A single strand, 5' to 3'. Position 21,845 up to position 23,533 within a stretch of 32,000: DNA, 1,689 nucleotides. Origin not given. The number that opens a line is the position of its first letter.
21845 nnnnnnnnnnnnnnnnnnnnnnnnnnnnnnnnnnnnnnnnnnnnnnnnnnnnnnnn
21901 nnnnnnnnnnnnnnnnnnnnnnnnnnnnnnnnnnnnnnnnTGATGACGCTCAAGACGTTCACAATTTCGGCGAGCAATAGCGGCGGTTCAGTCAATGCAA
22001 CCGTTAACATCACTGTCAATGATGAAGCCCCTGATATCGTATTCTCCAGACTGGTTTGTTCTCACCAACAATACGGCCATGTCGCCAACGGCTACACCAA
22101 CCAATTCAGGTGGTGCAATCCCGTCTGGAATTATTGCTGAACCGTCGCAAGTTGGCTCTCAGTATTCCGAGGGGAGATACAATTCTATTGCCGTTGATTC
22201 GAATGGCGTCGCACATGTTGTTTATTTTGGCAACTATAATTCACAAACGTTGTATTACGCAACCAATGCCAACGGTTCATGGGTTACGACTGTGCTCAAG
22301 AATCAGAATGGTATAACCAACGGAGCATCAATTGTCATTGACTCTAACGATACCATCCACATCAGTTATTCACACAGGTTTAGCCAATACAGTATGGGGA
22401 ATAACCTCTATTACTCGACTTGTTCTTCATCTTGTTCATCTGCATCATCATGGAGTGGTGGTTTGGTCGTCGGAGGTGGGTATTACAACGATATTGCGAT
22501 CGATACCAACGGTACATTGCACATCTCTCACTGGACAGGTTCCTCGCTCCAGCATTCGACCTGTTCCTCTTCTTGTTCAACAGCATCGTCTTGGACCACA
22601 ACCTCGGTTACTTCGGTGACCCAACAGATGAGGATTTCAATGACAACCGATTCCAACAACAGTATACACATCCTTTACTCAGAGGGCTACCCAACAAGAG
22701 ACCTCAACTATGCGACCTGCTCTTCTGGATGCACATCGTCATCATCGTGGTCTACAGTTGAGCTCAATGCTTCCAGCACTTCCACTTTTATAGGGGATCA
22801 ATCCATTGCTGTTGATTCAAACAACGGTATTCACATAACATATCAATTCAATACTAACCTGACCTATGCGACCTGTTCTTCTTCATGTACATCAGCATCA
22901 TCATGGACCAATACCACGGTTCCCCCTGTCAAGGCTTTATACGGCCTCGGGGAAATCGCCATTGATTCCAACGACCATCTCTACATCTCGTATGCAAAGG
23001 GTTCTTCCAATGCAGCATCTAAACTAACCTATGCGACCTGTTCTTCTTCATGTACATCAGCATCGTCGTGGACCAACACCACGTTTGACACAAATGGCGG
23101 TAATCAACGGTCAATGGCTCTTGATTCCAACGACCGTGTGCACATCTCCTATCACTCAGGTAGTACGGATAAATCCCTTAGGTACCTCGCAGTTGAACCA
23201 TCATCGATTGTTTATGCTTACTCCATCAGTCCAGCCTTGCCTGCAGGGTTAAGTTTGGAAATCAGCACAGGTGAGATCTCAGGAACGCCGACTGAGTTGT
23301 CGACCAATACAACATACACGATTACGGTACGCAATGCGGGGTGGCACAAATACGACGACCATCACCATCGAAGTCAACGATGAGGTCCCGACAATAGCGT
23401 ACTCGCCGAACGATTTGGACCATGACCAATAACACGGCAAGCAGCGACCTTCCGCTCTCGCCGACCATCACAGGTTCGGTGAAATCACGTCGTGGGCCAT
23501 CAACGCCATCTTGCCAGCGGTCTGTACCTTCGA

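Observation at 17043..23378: Three ~1.3-1.6-kb cassettes in which a 7-blade propeller is inserted inside a He_PIG Ig-like domain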

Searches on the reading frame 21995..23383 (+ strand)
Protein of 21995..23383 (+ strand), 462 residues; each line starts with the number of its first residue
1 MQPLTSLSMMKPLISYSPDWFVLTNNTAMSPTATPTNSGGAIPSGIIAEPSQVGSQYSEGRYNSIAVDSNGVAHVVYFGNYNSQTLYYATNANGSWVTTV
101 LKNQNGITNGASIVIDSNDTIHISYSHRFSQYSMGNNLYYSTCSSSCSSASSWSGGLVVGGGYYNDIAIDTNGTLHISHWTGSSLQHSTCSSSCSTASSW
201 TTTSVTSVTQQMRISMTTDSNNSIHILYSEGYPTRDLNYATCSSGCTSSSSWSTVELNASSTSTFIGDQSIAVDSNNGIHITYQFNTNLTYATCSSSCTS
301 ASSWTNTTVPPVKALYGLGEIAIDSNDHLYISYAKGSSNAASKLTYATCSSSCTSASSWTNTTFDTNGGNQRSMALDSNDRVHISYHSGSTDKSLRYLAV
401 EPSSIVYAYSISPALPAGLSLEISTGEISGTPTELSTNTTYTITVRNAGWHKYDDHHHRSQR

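Call 6: search_protein_families(library=pfam, proteins=[window:21995-23383:+], max_evalue=0.1)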
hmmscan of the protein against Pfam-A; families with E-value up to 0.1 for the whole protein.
window:21995-23383:+ (462 aa): 2 families
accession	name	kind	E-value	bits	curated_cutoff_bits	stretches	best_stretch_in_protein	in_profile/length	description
PF05345.18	He_PIG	-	3.1e-08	34.4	24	1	402-448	34-82/96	Putative Ig domain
PF06739.17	SBBP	-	0.0086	16.5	20.5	0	269-282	16-29/38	Beta-propeller repeat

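Call 21: search_protein_representatives(protein=window:22022-23341:+)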
Query: 440 residues. Proteins with E-value up to 0.001 (for the whole library): 10659; up to 1e-10: 4131; up to 1e-30: 529. The best 150 are listed.
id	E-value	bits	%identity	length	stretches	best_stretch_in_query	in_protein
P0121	0.0e+00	1042.4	54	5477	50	380-440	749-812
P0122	1.8e-268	906.8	57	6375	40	394-440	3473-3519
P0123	1.1e-241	818.5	44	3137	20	3-440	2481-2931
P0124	1.1e-205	700.0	46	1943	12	3-440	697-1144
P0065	6.2e-191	651.4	80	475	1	3-440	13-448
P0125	3.7e-166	569.8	52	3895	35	391-440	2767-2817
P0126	1.0e-163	561.8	46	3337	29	396-439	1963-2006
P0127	6.5e-161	552.5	56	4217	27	395-440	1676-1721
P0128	7.8e-160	549.0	49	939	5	73-440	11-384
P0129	7.5e-159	545.7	45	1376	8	20-440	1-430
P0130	1.8e-157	541.2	41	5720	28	395-440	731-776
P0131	2.2e-157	540.9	50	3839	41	399-438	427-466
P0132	3.2e-150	517.3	49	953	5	3-440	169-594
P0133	2.2e-145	501.4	51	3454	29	399-440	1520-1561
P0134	5.6e-133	460.5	49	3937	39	393-439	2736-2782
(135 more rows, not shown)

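Call 49: find_encoding_contigs(protein=window:21995-23383:+, flank=10000, max_places=6)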
Protein window:21995-23383:+ (462 aa): no gene with exactly this product is on record in the collection.

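Call 58: search_protein_families(library=ncbifam, proteins=[window:22022-23341:+], max_evalue=1)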
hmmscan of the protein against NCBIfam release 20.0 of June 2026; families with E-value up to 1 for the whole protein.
window:22022-23341:+ (440 aa): 0 families
